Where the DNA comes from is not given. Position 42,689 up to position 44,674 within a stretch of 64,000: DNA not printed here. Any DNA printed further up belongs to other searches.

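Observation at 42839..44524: RpiB fused in-frame to serine hydroxymethyltransferase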

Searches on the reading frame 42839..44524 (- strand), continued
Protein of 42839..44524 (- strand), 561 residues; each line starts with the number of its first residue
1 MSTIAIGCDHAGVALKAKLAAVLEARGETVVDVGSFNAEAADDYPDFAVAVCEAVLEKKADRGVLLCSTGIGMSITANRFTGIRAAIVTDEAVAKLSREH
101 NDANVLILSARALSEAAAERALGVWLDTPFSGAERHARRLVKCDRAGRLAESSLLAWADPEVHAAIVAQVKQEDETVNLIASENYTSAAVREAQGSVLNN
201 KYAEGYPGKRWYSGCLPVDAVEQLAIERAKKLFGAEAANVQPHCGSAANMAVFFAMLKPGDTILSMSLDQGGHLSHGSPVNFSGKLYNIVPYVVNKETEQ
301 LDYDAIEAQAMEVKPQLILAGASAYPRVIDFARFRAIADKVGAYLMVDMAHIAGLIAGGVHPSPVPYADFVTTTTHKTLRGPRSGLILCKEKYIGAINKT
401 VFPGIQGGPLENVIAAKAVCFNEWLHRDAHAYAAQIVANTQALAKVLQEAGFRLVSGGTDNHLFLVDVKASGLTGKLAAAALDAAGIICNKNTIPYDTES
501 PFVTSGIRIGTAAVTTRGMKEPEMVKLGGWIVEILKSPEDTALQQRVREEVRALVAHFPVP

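Call 8: search_solved_structures(query=window:42839-44524:-, max_evalue=1e-20, show_alignments=0)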
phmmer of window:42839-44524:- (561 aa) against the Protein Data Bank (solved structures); distinct sequences matched with E-value up to 1e-20: 102 (the best 60 are shown).
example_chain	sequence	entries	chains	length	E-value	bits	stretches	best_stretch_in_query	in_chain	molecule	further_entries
1kkj_A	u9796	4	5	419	1.1e-159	535.6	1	156-554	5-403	Serine Hydroxymethyltransferase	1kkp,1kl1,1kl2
2vgs_A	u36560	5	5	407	3.1e-159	534.2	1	156-554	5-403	SERINE HYDROXYMETHYLTRANSFERASE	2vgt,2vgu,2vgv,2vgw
2vi8_A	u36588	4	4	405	3.4e-159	534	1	156-554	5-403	SERINE HYDROXYMETHYLTRANSFERASE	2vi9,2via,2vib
1yjs_A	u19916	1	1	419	4.1e-159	533.8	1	156-554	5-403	SERINE HYDROXYMETHYLTRANSFERASE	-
2w7d_A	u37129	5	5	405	4.4e-159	533.7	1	156-554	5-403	SERINE HYDROXYMETHYLTRANSFERASE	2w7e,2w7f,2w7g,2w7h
2vmr_A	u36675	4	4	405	6.6e-159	533.1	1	156-554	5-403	SERINE HYDROXYMETHYLTRANSFERASE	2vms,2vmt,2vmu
1yjy_A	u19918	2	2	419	7.8e-159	532.9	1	156-554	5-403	SERINE HYDROXYMETHYLTRANSFERASE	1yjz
2vmn_A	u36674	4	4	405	1.7e-158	531.7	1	156-554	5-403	SERINE HYDROXYMETHYLTRANSFERASE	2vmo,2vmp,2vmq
2w7i_A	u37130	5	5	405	2.3e-158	531.3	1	156-554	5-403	SERINE HYDROXYMETHYLTRANSFERASE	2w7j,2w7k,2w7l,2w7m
2vmv_A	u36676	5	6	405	2.4e-158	531.2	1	156-554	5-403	SERINE HYDROXYMETHYLTRANSFERASE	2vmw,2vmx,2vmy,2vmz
3pgy_A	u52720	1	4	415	7.8e-156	522.9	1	158-560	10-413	Serine hydroxymethyltransferase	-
4n0w_A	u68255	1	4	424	9.2e-154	516.1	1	153-560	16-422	Serine hydroxymethyltransferase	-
4mso_A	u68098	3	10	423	9.5e-154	516.1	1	153-560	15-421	Serine hydroxymethyltransferase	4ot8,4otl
4j5u_A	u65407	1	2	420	1.1e-149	502.7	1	158-559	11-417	Serine hydroxymethyltransferase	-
5vmb_A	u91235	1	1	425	1.2e-149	502.5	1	156-560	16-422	Serine hydroxymethyltransferase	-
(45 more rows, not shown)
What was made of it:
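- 42842..44065 (-): SHMT domain, aa 154-561. The PLP lysine is Lys377 (codon 43394-43396) in the motif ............. Tyr202, Glu204, Tyr212, His273, Asp348, His351 and Arg508 are also present. Aligned in one stretch with constant offset at both ends to B. stearothermophilus SHMT residues 5-403 (call 8).
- On Serine hydroxymethyltransferase (PF00464 / NF000586): The offset to 1kkj is 151 at both ends of the alignment (query 156-554 to chain 5-403, call 8).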

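Call 13: find_related_loci(query=window:42839-44524:-, collection=genome_contigs, flank=8000)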
Query window:42839-44524:- (561 aa) in genome_contigs; peptide patterns used: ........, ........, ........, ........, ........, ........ (x = any residue, [..] = any of these).
600 stretches matched a pattern (row limit reached: there are more); 597 encode a relative of the query (tblastn E <= 1e-3); the best 80 are kept; 80 distinct loci.
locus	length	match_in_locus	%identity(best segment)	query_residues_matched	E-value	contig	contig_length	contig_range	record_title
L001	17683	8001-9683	86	1-561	0e+0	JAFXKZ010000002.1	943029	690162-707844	MAG: Kiritimatiellae bacterium isolate RGIG6510 Sheep_Rectum.Co__c2721056, whole genome shotgun sequence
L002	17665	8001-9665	70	4-561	0e+0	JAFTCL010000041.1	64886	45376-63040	MAG: Kiritimatiellae bacterium isolate RGIG3692 Goat_Rumen.Co__c1455309, whole genome shotgun sequence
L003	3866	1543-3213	64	4-561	0e+0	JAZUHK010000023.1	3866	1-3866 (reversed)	MAG: Kiritimatiellia bacterium isolate T1900045276_TH20190046.MAGScoT_cleanbin_000045 SGB_5922_k141_2345290, whole genom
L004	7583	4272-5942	59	4-561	0e+0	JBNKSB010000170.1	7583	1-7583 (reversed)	MAG: Pontiella sp. isolate B1B2.bin.15.orig k141_2398702, whole genome shotgun sequence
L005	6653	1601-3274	59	4-561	0e+0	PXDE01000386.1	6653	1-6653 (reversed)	MAG: PVC group bacterium isolate T3Sed10_321R1 T3-Sed10-C31381, whole genome shotgun sequence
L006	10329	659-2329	57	4-561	0e+0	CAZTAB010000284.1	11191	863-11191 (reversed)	MAG TPA_asm: uncultured Verrucomicrobiota bacterium isolate SRP092796_co2_739 genome assembly, contig: k141_6429072, who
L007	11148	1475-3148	53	4-561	0e+0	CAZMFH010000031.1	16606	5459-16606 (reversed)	MAG TPA_asm: uncultured Verrucomicrobiota bacterium isolate SRP263991_co7_842 genome assembly, contig: NODE_6031_length_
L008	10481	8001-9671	56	4-561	0e+0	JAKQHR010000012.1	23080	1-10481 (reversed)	MAG: Verrucomicrobiota bacterium isolate USDE_metabat.36 k141_130089, whole genome shotgun sequence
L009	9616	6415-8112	54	4-560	0e+0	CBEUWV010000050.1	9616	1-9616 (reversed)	MAG TPA_asm: uncultured bacterium isolate SRR13309659_concoct_9 genome assembly, contig: ERZ26778719.432, whole genome s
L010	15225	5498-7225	52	4-560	0e+0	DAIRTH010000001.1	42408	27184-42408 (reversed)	MAG TPA_asm: Syntrophobacteraceae bacterium isolate CTOTU7634 NODE_1661_length_42408_cov_7.104975, whole genome shotgun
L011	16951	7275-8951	54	4-560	0e+0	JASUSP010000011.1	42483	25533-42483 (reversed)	MAG: Tepidanaerobacteraceae bacterium isolate DJKA97_NP-J24_bin.14 scaffold_239, whole genome shotgun sequence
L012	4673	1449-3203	52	4-560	0e+0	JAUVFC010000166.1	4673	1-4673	MAG: Desulfobacterales bacterium isolate CSMAG_340 CSMAG_340_k127_3280841_length_4673_cov_64.0090, whole genome shotgun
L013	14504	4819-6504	55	4-560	0e+0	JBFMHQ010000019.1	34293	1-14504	MAG: Bacillota bacterium isolate MAG328 MAG328_19, whole genome shotgun sequence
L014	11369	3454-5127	52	1-560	0e+0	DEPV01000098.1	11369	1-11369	MAG TPA_asm: Erysipelothrix sp. UBA3383 UBA3383_contig_20912, whole genome shotgun sequence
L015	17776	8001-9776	52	3-560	0e+0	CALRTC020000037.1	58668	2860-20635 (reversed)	MAG: Hydrogenophaga intermedia isolate JJ-JE56-12-2-mx-bin558 genome assembly, contig: JJ-RDS211-73-C47, whole genome sh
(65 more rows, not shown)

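Call 22: search_protein_representatives(protein=window:42839-44524:-)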
Query: 561 residues. Proteins with E-value up to 0.001 (for the whole library): 29264; up to 1e-10: 16748; up to 1e-30: 3172. The best 150 are listed.
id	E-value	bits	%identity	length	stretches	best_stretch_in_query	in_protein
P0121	2.8e-227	771.9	64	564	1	4-561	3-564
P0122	2.5e-205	699.5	57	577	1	4-561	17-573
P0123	5.4e-194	662.1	58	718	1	3-561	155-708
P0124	3.0e-160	550.8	49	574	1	3-558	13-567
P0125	3.2e-157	540.8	61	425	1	153-560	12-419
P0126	4.6e-150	517.2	48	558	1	4-533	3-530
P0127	1.4e-146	505.7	44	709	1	4-561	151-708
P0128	2.5e-145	501.6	57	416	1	154-560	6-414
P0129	1.0e-142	492.9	55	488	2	4-338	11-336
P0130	1.0e-137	476.4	60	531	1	158-534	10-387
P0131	1.7e-136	472.4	58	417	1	159-558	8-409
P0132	1.6e-132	459.2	55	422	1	155-560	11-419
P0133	4.3e-130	451.3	52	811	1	152-560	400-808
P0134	3.6e-126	438.3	50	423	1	158-561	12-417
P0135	3.1e-124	432.0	51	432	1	155-559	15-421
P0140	7.9e-120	417.4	53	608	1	155-560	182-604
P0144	8.2e-118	410.7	52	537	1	155-559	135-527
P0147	3.2e-116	405.5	49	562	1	152-561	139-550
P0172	1.3e-106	373.7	41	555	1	4-546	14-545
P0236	3.4e-95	336.1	44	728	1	154-560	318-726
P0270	9.6e-92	324.7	42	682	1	152-560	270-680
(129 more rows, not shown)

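Call 24: search_protein_families(library=pfam, proteins=[P0123, P0127, P0124, P0172, P0133, P0140, P0144, P0147, P0236, P0270], max_evalue=0.00001)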
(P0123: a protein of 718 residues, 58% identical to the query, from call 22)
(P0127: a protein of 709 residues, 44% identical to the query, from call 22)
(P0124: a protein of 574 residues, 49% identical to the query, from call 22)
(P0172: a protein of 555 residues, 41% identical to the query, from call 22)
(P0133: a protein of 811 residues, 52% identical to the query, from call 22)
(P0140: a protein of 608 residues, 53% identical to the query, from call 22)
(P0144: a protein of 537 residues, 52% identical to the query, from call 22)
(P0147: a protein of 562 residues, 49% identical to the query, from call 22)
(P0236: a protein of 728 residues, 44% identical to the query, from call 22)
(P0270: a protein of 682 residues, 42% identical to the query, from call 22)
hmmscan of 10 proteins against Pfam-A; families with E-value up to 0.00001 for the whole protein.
P0123 (718 aa): 4 families
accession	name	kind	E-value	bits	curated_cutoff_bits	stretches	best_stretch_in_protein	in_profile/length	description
PF00464.25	SHMT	-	1.3e-168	561.2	27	1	303-678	2-399/399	Serine hydroxymethyltransferase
PF02502.23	LacAB_rpiB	-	1e-53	181.4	24.7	1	156-293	1-138/138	Ribose/Galactose Isomerase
PF01451.26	LMWPc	-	1.9e-18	67.5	23.2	1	1-129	14-143/144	Low molecular weight phosphotyrosine protein phosphatase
PF00155.27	Aminotran_1_2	-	3.2e-09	36.9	19.7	1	378-658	53-346/361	Aminotransferase class I and II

P0127 (709 aa): 3 families
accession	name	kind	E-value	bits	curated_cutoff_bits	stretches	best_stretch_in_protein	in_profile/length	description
PF00464.25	SHMT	-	3.9e-130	434.5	27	1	303-678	2-399/399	Serine hydroxymethyltransferase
PF02502.23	LacAB_rpiB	-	2.3e-54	183.6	24.7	1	152-289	2-138/138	Ribose/Galactose Isomerase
PF01451.26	LMWPc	-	1.2e-16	61.6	23.2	1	1-128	14-143/144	Low molecular weight phosphotyrosine protein phosphatase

P0124 (574 aa): 3 families
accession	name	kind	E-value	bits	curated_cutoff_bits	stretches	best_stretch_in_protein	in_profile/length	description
PF00464.25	SHMT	-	2.1e-124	415.6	27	1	166-540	3-399/399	Serine hydroxymethyltransferase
PF02502.23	LacAB_rpiB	-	7.9e-38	130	24.7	1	14-153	1-138/138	Ribose/Galactose Isomerase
PF00155.27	Aminotran_1_2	-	1.4e-08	34.8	19.7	1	205-503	28-335/361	Aminotransferase class I and II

P0172 (555 aa): 2 families
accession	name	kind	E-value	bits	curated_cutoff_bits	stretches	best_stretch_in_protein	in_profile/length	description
PF00464.25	SHMT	-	9.6e-76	255.4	27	1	165-530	2-399/399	Serine hydroxymethyltransferase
PF02502.23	LacAB_rpiB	-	1.7e-41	141.9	24.7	1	15-153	2-138/138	Ribose/Galactose Isomerase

P0133 (811 aa): 3 families
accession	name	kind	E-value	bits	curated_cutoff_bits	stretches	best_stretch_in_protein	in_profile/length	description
PF00464.25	SHMT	-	8.8e-150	499.2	27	1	403-779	1-399/399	Serine hydroxymethyltransferase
PF00186.24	DHFR_1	-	1.5e-44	151.9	25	1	3-163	2-159/159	Dihydrofolate reductase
PF02223.23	Thymidylate_kin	-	5.1e-33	114.7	27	1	201-386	1-185/185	Thymidylate kinase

P0140 (608 aa): 2 families
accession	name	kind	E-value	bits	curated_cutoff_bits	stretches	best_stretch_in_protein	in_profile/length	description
PF00464.25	SHMT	-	1.3e-155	518.4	27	1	182-575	1-399/399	Serine hydroxymethyltransferase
PF00186.24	DHFR_1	-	5.1e-49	166.5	25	1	4-152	2-143/159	Dihydrofolate reductase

P0144 (537 aa): 1 family
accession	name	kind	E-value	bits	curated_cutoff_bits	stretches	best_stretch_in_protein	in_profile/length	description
PF00464.25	SHMT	-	1.7e-149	498.3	27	1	135-500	1-399/399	Serine hydroxymethyltransferase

P0147 (562 aa): 2 families
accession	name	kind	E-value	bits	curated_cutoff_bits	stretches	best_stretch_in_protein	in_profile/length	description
PF00464.25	SHMT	-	1.4e-141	472.2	27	1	142-520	1-399/399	Serine hydroxymethyltransferase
PF02152.23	FolB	-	1.7e-18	67.6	31.8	1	12-122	3-112/113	Dihydroneopterin aldolase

P0236 (728 aa): 3 families
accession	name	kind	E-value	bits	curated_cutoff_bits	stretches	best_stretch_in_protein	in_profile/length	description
PF00464.25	SHMT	-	3.9e-112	375.2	27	1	320-696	2-399/399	Serine hydroxymethyltransferase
PF03308.22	MeaB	-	7.8e-73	245.3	23.1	1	18-263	2-256/273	Methylmalonyl Co-A mutase-associated GTPase MeaB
PF02492.25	cobW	-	1.8e-07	31.4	20.7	1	47-206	2-167/180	CobW/HypB/UreG, nucleotide-binding domain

P0270 (682 aa): 1 family
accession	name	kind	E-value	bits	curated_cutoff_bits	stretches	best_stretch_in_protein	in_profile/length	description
PF00464.25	SHMT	-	2.2e-101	339.8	27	1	273-651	1-399/399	Serine hydroxymethyltransferase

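Call 25: list_cluster_members(proteins=[window:42842-44524:-, P0121, P0122, P0123, P0124, P0126, P0127, P0172])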
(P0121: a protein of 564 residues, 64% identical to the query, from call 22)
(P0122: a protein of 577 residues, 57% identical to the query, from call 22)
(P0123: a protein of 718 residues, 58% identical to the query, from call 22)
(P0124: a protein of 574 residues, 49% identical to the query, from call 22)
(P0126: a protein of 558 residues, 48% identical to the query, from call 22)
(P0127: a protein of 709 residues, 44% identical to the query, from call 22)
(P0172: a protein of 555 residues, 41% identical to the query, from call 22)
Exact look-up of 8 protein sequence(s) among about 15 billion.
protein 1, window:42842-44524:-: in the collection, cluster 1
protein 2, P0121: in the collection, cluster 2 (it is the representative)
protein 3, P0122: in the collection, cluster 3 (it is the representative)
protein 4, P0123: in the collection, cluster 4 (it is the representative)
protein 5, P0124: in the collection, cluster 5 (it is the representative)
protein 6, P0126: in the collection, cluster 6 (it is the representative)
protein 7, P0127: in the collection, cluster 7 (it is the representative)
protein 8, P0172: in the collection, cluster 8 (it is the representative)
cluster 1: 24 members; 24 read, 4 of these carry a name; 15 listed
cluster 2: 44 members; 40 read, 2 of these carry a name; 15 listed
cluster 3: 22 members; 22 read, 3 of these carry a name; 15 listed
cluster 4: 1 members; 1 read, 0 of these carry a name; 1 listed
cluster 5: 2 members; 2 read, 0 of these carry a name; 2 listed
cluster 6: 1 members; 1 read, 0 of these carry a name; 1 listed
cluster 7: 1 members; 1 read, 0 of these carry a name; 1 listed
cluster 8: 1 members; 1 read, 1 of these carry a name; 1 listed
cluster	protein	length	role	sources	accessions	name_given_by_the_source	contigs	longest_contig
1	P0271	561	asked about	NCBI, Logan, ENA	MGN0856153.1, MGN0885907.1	MAG: ribose 5-phosphate isomerase B [Candidatus Spyradenecus sp.]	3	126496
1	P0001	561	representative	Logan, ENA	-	-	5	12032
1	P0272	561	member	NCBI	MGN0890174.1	MAG: ribose 5-phosphate isomerase B [Candidatus Spyradenecus sp.]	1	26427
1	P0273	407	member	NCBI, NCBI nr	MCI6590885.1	MAG: serine hydroxymethyltransferase [Lentisphaeraceae bacterium] | serine hydroxymethyltransferase [Lentisphaeraceae bacterium]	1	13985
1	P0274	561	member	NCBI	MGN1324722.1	MAG: ribose 5-phosphate isomerase B [Candidatus Spyradenecus sp.]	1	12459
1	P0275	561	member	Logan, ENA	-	-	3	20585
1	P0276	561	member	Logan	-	-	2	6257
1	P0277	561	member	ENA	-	-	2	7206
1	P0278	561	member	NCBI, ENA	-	-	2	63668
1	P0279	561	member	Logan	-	-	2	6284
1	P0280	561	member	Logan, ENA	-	-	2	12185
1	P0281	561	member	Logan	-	-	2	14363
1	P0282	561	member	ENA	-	-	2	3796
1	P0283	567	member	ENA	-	-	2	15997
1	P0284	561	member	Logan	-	-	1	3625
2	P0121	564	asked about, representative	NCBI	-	-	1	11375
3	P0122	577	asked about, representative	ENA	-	-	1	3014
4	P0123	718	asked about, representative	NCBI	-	-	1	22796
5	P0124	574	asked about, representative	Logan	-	-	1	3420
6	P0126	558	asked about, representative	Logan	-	-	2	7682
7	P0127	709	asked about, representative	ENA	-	-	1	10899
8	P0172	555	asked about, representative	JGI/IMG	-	glycine hydroxymethyltransferase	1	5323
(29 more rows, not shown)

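Call 35: find_encoding_contigs(protein=window:42842-44524:-, flank=6000, max_places=8)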
Protein window:42842-44524:- (561 aa): 7 contigs read that carry it; 6 places shown.
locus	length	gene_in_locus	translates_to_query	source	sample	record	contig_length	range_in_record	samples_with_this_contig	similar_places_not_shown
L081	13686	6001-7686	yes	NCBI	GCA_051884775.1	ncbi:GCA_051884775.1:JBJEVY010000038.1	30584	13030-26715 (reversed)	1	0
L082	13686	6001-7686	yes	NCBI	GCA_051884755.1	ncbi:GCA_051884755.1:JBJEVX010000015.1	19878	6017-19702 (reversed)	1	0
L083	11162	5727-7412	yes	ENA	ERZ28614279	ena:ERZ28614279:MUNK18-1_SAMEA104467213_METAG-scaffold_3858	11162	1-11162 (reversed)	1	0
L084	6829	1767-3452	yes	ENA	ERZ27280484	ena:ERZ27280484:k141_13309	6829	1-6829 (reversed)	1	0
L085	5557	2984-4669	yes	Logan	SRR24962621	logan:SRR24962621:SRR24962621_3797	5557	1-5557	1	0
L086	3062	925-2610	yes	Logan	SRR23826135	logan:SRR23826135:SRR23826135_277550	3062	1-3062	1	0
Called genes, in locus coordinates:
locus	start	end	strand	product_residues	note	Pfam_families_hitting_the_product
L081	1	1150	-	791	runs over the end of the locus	PF07244:POTRA, PF01103:Omp85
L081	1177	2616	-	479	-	PF00772:DnaB, PF13481:AAA_25, PF03796:DnaB_C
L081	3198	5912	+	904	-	-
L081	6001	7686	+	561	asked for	PF02502:LacAB_rpiB, PF00464:SHMT, PF00155:Aminotran_1_2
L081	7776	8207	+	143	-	-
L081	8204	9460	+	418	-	PF01663:Phosphodiest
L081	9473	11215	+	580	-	PF00270:DEAD, PF00271:Helicase_C, PF03880:DbpA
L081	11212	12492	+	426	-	PF00270:DEAD, PF00271:Helicase_C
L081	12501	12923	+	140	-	PF01242:PTPS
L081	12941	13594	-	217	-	-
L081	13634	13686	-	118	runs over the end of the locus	-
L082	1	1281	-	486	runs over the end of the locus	PF08479:POTRA_2 (faint), PF07244:POTRA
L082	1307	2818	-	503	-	PF00772:DnaB, PF13481:AAA_25, PF03796:DnaB_C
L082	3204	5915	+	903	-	-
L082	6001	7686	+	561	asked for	PF02502:LacAB_rpiB, PF00464:SHMT, PF00155:Aminotran_1_2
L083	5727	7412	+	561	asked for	PF02502:LacAB_rpiB, PF00464:SHMT, PF00155:Aminotran_1_2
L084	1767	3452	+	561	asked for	PF02502:LacAB_rpiB, PF00464:SHMT, PF00155:Aminotran_1_2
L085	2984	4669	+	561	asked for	PF02502:LacAB_rpiB, PF00464:SHMT, PF00155:Aminotran_1_2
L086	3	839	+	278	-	?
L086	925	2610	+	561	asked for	PF02502:LacAB_rpiB, PF00464:SHMT, PF00155:Aminotran_1_2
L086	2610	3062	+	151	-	?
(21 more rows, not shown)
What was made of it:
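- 42839..44524 (-): Complete fusion gene: 561 codons plus the stop at 42839-42841. It encodes RpiB-SHMT. The identical protein is on 7 independent contigs (call 35) and in GenBank as MGN0856153.1 (call 25).
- Seven contigs encode the identical protein; the six examined come from different samples or assemblies (call 35). The six examined come from different samples or assemblies in NCBI, ENA and Logan (call 35).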
